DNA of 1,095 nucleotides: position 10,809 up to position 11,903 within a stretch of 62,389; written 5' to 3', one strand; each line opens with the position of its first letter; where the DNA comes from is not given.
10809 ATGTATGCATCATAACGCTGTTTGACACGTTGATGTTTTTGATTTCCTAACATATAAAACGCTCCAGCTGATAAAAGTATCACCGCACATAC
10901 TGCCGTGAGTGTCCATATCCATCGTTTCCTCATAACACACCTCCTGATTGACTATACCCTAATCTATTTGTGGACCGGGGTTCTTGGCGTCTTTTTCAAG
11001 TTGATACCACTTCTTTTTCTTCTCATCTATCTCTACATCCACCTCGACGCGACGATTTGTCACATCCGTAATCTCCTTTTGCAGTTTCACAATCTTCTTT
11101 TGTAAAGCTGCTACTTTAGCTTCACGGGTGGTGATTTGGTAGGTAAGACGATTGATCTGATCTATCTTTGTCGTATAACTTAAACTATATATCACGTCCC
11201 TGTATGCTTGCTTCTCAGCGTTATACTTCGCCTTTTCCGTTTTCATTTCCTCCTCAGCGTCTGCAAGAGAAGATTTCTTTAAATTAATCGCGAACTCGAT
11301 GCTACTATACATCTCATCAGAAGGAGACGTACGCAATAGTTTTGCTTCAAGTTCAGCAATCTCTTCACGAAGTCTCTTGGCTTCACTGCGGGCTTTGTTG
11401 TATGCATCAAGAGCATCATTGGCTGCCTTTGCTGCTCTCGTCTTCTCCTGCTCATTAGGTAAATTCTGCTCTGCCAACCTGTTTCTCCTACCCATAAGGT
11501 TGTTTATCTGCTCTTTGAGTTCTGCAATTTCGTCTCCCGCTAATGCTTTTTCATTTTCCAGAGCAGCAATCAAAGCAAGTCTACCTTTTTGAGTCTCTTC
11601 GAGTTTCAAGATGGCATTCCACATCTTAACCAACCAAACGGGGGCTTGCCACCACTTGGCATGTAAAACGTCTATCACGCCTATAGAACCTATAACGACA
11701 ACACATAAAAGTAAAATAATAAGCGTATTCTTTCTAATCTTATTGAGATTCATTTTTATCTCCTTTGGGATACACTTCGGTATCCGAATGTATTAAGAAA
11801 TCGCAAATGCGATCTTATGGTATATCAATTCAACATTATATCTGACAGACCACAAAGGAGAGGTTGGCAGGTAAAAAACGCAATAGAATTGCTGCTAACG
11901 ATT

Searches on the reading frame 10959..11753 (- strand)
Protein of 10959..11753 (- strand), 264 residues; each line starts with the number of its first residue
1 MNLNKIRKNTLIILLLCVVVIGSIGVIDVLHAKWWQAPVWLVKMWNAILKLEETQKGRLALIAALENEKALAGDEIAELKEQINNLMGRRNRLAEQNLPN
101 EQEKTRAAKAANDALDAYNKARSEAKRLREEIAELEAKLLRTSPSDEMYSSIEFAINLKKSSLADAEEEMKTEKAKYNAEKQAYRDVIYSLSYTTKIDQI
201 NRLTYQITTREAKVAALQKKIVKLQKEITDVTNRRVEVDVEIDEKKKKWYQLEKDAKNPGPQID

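Call 22: search_protein_families(library=pfam, proteins=[window:10959-11753:-], max_evalue=0.001)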
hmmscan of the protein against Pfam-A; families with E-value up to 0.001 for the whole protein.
window:10959-11753:- (264 aa): 0 families

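Call 30: find_encoding_contigs(protein=window:10959-11753:-, flank=6000, max_places=10)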
Protein window:10959-11753:- (264 aa): 7 contigs read that carry it; 6 places shown.
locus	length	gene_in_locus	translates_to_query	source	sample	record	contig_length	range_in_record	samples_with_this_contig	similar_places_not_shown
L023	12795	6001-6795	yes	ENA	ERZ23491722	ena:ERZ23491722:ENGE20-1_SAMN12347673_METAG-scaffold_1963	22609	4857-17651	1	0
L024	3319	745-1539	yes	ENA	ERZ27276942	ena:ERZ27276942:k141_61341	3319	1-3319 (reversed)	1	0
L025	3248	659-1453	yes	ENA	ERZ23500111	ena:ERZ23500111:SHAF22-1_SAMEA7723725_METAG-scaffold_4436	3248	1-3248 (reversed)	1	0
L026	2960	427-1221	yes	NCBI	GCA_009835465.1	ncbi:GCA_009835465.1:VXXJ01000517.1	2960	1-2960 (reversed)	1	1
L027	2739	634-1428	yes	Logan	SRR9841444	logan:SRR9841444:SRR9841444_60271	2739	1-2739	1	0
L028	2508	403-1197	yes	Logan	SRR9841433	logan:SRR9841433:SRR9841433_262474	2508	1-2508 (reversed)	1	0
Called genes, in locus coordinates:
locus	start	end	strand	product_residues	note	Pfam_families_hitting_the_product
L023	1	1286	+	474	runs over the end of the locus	PF00772:DnaB, PF13481:AAA_25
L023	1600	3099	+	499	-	PF02086:MethyltransfD12 (faint), PF01555:N6_N4_Mtase, PF01844:HNH, PF14279:HNH_5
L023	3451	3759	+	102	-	-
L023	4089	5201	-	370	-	PF13730:HTH_36 (faint)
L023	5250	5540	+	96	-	-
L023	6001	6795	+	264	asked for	-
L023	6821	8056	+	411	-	-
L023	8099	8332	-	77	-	-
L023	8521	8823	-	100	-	-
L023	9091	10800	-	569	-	PF02028:BCCT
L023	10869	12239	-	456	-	-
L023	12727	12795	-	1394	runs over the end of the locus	PF05345:He_PIG, PF17963:Big_9 (weak), PF00932:LTD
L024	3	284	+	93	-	?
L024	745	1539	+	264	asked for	-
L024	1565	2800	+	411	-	-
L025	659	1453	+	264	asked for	-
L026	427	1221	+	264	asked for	-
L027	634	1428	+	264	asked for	-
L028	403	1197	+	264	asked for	-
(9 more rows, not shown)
